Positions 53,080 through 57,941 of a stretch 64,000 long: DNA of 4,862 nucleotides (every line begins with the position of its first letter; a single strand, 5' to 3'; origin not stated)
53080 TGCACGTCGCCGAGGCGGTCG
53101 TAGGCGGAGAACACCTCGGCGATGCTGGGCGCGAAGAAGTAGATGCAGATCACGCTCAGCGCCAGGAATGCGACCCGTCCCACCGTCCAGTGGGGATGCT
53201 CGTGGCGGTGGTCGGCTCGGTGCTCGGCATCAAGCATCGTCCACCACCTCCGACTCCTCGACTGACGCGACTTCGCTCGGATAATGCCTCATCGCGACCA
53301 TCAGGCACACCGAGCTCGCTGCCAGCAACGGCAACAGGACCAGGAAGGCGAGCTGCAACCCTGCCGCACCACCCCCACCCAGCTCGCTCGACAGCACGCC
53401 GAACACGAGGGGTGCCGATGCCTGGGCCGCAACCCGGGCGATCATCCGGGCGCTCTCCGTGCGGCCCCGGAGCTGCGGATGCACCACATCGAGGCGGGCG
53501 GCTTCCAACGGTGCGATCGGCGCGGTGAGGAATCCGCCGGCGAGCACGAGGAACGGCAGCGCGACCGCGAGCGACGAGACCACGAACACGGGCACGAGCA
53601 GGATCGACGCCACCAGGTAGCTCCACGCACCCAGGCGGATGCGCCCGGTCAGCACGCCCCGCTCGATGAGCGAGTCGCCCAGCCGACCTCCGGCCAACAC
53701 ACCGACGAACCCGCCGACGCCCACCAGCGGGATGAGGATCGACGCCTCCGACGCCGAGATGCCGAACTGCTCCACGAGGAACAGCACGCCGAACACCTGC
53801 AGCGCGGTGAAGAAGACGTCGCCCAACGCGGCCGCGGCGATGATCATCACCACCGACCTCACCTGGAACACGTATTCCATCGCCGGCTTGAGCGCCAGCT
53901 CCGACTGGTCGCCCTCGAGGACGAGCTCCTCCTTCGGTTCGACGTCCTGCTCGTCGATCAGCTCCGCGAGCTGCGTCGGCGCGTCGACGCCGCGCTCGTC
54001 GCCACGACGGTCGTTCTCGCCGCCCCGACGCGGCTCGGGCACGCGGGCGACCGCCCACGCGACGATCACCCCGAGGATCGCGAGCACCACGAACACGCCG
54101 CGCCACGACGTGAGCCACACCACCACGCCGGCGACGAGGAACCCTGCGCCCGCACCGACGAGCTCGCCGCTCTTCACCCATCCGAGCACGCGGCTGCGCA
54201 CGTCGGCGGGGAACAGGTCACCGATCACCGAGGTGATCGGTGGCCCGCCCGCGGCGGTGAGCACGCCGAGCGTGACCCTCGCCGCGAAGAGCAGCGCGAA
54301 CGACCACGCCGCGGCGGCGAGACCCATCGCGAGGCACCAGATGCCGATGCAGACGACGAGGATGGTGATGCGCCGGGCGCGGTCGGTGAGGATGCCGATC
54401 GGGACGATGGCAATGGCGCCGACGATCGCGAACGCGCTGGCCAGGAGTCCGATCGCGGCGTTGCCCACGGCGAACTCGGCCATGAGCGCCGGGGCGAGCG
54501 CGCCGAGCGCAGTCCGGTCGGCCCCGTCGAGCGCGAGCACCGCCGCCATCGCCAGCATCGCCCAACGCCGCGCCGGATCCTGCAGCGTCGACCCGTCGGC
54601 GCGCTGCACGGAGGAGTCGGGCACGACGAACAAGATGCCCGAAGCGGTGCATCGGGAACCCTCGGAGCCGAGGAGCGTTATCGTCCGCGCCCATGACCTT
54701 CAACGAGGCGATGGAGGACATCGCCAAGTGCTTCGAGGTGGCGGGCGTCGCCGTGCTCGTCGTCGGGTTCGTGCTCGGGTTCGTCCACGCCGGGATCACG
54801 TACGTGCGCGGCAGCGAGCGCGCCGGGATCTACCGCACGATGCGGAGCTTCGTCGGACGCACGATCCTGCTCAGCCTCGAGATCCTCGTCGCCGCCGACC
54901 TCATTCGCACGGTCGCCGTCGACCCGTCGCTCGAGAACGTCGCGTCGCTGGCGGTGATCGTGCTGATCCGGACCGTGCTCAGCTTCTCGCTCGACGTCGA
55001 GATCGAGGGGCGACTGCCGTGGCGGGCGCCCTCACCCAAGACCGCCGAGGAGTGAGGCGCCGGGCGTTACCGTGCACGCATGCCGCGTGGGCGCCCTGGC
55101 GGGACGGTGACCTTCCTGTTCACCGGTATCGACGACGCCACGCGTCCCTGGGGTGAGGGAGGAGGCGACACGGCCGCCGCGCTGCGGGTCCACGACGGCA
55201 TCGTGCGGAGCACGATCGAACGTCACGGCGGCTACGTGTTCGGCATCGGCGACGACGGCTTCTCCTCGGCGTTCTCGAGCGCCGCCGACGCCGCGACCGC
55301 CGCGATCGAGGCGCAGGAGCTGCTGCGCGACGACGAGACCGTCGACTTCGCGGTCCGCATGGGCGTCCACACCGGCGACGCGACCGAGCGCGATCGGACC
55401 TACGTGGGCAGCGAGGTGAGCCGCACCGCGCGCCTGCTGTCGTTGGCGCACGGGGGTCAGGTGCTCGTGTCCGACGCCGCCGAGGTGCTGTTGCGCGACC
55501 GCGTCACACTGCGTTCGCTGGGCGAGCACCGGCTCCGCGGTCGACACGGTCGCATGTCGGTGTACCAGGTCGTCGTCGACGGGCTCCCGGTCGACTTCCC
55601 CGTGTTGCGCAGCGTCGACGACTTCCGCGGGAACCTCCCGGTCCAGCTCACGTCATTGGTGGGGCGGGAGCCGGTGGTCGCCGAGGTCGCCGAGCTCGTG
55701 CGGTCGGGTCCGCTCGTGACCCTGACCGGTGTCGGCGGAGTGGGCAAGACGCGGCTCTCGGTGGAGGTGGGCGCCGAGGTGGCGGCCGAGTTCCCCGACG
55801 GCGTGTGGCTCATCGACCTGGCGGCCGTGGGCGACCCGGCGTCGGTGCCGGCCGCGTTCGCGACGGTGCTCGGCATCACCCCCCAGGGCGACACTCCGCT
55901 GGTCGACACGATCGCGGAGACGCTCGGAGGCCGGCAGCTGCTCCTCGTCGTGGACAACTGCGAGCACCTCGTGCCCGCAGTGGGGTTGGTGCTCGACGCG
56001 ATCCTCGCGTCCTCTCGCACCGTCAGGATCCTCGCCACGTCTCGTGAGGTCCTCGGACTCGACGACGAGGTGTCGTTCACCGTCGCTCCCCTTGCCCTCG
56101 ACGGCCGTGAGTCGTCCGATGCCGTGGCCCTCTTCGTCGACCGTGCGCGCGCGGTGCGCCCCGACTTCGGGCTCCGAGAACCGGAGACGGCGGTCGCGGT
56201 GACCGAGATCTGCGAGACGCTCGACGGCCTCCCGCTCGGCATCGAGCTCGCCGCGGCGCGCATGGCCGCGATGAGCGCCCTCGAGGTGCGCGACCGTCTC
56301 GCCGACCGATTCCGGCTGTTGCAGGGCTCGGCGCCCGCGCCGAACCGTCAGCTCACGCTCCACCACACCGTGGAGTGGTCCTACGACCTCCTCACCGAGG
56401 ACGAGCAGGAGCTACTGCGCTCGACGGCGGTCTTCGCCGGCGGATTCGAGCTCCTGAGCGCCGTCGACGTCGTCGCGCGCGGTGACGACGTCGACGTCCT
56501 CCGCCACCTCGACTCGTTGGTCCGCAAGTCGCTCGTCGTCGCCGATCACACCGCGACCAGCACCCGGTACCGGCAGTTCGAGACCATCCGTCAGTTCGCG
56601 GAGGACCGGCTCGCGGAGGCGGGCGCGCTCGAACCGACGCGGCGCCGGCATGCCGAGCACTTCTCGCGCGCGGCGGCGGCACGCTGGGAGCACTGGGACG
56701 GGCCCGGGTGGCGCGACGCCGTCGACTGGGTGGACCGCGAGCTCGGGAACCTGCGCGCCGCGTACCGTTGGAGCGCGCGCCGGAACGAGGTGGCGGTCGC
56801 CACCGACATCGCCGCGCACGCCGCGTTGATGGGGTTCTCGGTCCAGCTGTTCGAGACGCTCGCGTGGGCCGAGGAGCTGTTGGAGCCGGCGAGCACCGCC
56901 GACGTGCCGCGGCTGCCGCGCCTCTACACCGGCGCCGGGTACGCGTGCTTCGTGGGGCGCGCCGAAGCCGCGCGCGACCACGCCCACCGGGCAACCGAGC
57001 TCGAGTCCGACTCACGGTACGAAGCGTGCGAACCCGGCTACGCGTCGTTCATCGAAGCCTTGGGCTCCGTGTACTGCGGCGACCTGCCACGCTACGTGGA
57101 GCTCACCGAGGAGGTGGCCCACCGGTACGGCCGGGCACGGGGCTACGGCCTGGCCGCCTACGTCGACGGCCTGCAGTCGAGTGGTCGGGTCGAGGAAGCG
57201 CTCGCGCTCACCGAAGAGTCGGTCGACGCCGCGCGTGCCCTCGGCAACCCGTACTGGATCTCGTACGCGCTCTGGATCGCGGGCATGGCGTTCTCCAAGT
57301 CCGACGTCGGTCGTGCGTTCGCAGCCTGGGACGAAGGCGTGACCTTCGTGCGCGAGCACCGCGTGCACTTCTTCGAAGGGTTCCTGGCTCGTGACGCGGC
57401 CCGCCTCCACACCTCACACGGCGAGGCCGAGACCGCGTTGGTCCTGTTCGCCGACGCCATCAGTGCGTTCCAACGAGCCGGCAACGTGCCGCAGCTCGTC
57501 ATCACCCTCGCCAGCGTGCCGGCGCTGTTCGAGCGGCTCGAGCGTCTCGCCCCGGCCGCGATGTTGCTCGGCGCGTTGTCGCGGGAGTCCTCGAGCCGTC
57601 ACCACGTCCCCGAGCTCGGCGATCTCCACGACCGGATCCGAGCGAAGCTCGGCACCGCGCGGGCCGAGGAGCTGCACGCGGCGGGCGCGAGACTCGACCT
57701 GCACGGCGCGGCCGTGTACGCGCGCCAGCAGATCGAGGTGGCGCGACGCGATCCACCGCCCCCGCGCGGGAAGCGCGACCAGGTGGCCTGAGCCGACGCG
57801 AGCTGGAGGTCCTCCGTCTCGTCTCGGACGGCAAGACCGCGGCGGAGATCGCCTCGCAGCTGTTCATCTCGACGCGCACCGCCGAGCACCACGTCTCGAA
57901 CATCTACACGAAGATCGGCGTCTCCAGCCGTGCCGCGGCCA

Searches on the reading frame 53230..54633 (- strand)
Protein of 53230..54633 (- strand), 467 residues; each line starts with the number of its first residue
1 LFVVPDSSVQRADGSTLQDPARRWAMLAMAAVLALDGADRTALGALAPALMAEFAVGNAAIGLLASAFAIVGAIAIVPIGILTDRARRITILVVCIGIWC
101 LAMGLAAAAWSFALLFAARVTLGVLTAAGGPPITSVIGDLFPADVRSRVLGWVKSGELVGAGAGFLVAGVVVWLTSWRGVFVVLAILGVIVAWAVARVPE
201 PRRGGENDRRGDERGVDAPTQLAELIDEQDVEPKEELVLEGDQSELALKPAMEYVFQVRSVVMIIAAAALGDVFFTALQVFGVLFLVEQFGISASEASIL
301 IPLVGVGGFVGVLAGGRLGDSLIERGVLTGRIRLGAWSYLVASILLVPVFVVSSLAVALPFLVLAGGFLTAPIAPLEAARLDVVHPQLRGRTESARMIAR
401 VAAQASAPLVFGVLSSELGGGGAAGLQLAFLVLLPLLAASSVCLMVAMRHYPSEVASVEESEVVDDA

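Call 43: search_protein_families(library=pfam, max_evalue=0.001, proteins=[window:53230-54633:-])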
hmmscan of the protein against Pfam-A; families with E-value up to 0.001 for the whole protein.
window:53230-54633:- (467 aa): 3 families
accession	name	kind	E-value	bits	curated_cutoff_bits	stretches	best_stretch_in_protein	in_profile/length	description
PF07690.21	MFS_1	-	4.8e-42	144.6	33.4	1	31-391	3-330/347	Major Facilitator Superfamily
PF03137.26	OATP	-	1.3e-08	34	25.8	1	172-319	211-354/545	Organic Anion Transporter Polypeptide (OATP) family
PF00083.30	Sugar_tr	-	0.00061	19.2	22.3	0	59-256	46-250/452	Sugar (and other) transporter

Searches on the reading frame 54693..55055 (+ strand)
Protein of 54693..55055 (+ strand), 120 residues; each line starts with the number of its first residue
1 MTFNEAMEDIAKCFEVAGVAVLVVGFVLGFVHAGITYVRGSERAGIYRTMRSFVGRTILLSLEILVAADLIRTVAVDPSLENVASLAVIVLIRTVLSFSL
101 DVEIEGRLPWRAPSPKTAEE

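Call 43: search_protein_families(library=pfam, max_evalue=0.001, proteins=[window:54693-55055:+])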
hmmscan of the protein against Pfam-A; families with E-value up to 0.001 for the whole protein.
window:54693-55055:+ (120 aa): 1 family
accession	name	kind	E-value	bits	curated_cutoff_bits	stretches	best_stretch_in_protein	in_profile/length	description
PF07784.16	DUF1622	-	3.1e-21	75.5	24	1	31-104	3-78/78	Protein of unknown function (DUF1622)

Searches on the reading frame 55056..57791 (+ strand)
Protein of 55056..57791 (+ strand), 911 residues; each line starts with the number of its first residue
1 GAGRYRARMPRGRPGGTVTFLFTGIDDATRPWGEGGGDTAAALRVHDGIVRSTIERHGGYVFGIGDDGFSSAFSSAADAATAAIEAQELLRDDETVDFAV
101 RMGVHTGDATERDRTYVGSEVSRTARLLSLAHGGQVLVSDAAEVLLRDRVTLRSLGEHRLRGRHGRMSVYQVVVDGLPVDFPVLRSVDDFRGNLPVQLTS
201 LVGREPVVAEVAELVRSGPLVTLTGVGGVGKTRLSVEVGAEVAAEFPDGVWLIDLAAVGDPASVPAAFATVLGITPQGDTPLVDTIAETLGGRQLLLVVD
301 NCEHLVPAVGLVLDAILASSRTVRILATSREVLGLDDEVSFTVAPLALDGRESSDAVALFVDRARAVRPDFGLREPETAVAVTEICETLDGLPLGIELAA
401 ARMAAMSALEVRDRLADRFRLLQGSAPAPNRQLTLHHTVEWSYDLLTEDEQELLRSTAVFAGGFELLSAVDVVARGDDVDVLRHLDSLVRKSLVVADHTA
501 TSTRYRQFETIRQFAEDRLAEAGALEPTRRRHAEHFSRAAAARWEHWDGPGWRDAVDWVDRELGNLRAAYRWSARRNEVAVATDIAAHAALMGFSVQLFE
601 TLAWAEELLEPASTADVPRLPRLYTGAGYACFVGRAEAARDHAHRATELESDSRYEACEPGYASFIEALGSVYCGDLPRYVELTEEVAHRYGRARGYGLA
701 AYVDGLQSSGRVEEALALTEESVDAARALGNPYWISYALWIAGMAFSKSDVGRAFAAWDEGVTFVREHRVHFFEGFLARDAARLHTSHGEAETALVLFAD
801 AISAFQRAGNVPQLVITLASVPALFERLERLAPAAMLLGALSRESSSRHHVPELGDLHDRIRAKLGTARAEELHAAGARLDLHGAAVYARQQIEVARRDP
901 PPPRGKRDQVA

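Call 44: search_protein_families(library=pfam, max_evalue=0.001, proteins=[window:55056-57791:+])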
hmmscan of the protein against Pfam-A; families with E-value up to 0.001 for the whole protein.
window:55056-57791:+ (911 aa): 2 families
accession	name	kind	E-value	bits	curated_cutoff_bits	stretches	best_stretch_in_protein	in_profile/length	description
PF13401.12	AAA_22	-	3.2e-05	24.7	27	1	219-306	6-97/130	AAA domain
PF00211.25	Guanylate_cyc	-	3.2e-05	24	21.9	1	72-172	74-181/183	Adenylate and Guanylate cyclase catalytic domain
